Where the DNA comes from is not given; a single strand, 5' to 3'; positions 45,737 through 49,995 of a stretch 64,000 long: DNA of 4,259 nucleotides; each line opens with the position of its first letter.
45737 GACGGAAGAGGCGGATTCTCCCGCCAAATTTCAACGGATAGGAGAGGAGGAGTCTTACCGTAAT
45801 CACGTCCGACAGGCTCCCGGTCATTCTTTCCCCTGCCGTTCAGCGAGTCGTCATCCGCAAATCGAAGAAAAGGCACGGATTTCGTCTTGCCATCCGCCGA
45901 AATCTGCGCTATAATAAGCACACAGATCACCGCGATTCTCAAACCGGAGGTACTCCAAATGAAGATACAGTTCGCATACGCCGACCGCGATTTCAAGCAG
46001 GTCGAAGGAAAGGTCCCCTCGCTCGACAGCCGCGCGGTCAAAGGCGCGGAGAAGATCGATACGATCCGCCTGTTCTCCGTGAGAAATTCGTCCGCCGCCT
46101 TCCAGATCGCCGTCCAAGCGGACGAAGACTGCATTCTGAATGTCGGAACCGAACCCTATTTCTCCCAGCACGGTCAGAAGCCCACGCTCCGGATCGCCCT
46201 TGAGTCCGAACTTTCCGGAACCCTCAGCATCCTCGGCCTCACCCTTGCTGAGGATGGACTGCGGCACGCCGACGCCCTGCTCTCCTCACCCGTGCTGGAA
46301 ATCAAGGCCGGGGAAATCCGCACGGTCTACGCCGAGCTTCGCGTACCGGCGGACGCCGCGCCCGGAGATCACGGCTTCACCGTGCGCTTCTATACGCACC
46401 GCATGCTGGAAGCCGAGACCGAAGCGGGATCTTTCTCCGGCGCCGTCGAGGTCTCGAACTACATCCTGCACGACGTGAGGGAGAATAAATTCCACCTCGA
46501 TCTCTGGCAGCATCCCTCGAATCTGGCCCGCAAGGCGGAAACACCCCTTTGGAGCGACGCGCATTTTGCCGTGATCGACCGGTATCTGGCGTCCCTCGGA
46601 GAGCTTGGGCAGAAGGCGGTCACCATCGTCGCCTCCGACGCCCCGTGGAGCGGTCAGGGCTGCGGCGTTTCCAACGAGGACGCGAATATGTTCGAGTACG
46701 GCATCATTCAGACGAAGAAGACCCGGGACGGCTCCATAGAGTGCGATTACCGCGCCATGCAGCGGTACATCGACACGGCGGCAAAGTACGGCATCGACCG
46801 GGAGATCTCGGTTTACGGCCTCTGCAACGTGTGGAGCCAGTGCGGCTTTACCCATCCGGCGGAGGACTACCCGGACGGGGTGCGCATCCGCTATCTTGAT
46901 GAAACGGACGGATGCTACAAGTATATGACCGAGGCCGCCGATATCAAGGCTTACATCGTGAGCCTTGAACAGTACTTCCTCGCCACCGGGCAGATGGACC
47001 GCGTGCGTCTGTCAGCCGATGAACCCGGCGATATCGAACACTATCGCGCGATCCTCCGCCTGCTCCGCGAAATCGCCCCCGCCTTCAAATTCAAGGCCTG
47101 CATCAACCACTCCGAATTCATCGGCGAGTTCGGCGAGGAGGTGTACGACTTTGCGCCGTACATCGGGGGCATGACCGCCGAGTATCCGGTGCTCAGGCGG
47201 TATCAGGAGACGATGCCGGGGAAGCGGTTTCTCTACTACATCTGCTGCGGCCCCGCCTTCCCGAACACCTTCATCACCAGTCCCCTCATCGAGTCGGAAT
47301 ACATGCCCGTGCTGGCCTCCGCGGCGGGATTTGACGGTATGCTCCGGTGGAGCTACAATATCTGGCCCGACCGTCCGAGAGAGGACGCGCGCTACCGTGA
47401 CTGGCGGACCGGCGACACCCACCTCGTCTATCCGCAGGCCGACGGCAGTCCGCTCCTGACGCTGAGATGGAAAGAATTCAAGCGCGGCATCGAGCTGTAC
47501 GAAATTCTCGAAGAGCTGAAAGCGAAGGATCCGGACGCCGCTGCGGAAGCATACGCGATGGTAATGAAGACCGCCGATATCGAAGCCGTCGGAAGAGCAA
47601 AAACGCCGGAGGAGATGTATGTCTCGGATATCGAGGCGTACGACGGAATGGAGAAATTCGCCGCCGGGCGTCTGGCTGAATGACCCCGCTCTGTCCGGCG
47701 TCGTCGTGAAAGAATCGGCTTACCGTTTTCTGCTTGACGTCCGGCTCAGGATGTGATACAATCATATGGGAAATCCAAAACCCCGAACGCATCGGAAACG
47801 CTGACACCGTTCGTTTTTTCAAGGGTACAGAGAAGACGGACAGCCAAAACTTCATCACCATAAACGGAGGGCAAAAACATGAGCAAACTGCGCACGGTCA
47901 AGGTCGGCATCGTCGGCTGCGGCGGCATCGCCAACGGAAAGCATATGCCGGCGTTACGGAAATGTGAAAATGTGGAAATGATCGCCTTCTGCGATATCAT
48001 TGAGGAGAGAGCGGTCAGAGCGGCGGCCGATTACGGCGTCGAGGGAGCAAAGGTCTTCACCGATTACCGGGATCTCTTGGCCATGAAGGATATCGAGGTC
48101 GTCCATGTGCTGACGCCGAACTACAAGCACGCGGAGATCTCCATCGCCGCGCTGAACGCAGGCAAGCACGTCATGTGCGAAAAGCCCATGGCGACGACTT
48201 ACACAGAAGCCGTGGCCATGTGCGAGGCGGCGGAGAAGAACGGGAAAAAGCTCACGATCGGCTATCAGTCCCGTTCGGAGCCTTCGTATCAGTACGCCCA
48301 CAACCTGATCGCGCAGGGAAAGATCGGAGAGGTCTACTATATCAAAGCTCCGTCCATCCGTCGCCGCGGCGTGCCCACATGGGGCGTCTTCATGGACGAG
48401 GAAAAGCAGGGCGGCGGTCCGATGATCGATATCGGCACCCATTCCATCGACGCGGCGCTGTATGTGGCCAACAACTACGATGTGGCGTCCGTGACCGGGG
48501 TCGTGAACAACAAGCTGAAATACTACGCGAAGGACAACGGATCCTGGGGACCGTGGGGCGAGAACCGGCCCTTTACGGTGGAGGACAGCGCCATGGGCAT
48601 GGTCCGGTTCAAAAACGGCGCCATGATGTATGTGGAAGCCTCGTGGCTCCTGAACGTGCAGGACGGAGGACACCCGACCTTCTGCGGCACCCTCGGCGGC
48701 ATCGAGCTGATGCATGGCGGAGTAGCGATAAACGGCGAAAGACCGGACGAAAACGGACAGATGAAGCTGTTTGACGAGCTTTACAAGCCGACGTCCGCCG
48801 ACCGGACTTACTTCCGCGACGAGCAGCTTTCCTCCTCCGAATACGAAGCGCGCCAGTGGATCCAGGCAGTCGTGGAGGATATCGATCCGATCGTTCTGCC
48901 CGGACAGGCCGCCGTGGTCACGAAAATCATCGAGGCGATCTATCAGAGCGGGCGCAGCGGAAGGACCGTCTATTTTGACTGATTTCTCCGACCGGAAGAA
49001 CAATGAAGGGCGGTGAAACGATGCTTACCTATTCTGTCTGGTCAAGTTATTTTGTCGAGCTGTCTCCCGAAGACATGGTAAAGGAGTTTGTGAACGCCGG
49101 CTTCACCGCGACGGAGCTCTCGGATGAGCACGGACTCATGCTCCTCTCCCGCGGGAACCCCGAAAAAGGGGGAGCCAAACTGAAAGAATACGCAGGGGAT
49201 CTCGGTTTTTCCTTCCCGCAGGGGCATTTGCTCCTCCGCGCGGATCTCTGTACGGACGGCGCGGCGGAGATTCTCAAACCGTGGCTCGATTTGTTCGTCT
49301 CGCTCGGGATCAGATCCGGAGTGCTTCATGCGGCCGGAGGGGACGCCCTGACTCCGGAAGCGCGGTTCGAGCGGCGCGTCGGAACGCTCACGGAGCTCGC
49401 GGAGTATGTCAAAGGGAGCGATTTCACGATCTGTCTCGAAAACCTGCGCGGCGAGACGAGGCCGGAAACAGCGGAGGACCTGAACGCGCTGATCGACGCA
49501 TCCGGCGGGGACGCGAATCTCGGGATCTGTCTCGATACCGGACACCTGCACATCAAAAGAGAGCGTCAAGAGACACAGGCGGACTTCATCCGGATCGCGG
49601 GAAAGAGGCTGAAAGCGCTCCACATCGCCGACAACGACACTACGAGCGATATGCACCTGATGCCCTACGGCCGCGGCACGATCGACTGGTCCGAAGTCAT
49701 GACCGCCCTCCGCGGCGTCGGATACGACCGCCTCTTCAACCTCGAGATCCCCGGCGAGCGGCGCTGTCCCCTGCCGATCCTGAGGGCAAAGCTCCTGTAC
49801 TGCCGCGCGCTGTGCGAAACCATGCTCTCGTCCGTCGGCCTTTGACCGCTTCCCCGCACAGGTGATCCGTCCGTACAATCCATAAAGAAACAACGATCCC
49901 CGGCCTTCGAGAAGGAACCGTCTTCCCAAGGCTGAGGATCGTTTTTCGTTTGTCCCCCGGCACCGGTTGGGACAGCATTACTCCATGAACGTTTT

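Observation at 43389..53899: Two inverted copies of a ~280-bp MITE-like element bracket a 10.5-kb, nine-gene segment with no transposase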

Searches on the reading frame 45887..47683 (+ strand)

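Call 10: search_protein_families(library=pfam, proteins=[window:45887-47683:+], max_evalue=0.001)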
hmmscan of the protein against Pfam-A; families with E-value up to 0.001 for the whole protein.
window:45887-47683:+ (598 aa): 1 family
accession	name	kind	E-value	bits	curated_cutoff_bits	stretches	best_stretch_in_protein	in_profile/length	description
PF13320.12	GH123_cat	-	2.9e-75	254.1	23.1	1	207-543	1-323/324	Glycoside hydrolase 123, catalytic domain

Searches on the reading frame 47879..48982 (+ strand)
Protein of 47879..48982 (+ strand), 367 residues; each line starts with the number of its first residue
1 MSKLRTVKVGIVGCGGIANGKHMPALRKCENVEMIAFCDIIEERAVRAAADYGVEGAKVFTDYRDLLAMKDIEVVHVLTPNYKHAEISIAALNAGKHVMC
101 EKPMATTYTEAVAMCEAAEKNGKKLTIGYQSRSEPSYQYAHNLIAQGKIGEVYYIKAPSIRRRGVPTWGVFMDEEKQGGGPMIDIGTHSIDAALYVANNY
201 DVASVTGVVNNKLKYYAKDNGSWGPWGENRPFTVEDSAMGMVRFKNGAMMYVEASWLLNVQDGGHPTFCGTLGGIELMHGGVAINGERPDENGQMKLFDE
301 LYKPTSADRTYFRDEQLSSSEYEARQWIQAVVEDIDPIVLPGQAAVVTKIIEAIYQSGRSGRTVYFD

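Call 10: search_protein_families(library=pfam, proteins=[window:47879-48982:+], max_evalue=0.001)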
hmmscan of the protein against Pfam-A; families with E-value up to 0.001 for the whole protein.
window:47879-48982:+ (367 aa): 4 families
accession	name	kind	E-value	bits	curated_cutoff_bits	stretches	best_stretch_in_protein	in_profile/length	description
PF01408.29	GFO_IDH_MocA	-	3.9e-31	108.7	24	1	7-129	1-120/120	Oxidoreductase family, NAD-binding Rossmann fold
PF22725.1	GFO_IDH_MocA_C3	-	2.3e-21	76.5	27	1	137-275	1-123/124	GFO/IDH/MocA C-terminal domain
PF02894.22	GFO_IDH_MocA_C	-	3.5e-19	69.9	22.9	1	143-364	3-216/218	Oxidoreductase family, C-terminal alpha/beta domain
PF03447.22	NAD_binding_3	-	0.00026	22.1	24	1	13-125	1-113/116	Homoserine dehydrogenase, NAD binding domain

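Call 11: find_encoding_contigs(protein=window:47879-48982:+, flank=10000, max_places=10)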
Protein window:47879-48982:+ (367 aa): 7 contigs read that carry it; 7 places shown.
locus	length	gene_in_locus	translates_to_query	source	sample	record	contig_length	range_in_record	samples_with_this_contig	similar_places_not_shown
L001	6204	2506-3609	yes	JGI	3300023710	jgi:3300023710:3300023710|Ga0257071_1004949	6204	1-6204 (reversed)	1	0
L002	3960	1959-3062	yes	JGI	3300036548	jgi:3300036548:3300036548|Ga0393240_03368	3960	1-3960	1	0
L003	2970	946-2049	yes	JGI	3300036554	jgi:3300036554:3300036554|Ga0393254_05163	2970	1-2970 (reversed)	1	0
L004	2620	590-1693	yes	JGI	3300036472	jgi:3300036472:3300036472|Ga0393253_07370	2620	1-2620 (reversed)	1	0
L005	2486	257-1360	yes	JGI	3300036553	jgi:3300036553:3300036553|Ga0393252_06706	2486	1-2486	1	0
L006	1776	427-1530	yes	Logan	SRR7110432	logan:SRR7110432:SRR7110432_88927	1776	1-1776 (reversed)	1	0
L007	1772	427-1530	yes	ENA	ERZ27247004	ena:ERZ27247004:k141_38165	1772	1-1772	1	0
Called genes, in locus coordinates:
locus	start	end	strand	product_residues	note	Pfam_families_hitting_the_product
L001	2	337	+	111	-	?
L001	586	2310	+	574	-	PF13320:GH123_cat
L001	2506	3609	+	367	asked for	PF01408:GFO_IDH_MocA, PF22725:GFO_IDH_MocA_C3, PF02894:GFO_IDH_MocA_C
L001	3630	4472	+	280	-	PF01261:AP_endonuc_2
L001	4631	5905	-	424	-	-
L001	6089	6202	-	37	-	?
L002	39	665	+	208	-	-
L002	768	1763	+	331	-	PF13320:GH123_cat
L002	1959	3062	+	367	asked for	PF01408:GFO_IDH_MocA, PF22725:GFO_IDH_MocA_C3, PF02894:GFO_IDH_MocA_C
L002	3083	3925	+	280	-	PF01261:AP_endonuc_2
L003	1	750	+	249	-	?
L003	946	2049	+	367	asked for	PF01408:GFO_IDH_MocA, PF22725:GFO_IDH_MocA_C3, PF02894:GFO_IDH_MocA_C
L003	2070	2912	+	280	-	PF01261:AP_endonuc_2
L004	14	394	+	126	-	PF13320:GH123_cat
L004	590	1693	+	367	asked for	PF01408:GFO_IDH_MocA, PF22725:GFO_IDH_MocA_C3, PF02894:GFO_IDH_MocA_C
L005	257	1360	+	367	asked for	PF01408:GFO_IDH_MocA, PF22725:GFO_IDH_MocA_C3, PF02894:GFO_IDH_MocA_C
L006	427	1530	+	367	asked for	PF01408:GFO_IDH_MocA, PF22725:GFO_IDH_MocA_C3, PF02894:GFO_IDH_MocA_C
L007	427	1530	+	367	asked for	PF01408:GFO_IDH_MocA, PF22725:GFO_IDH_MocA_C3, PF02894:GFO_IDH_MocA_C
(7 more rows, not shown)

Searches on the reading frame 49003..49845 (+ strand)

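Call 10: search_protein_families(library=pfam, proteins=[window:49003-49845:+], max_evalue=0.001)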
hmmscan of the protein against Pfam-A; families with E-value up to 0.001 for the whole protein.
window:49003-49845:+ (280 aa): 1 family
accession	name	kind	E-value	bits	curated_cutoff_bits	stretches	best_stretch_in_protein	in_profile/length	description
PF01261.30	AP_endonuc_2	-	2e-28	100.2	31.1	1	30-253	5-233/249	Xylose isomerase-like TIM barrel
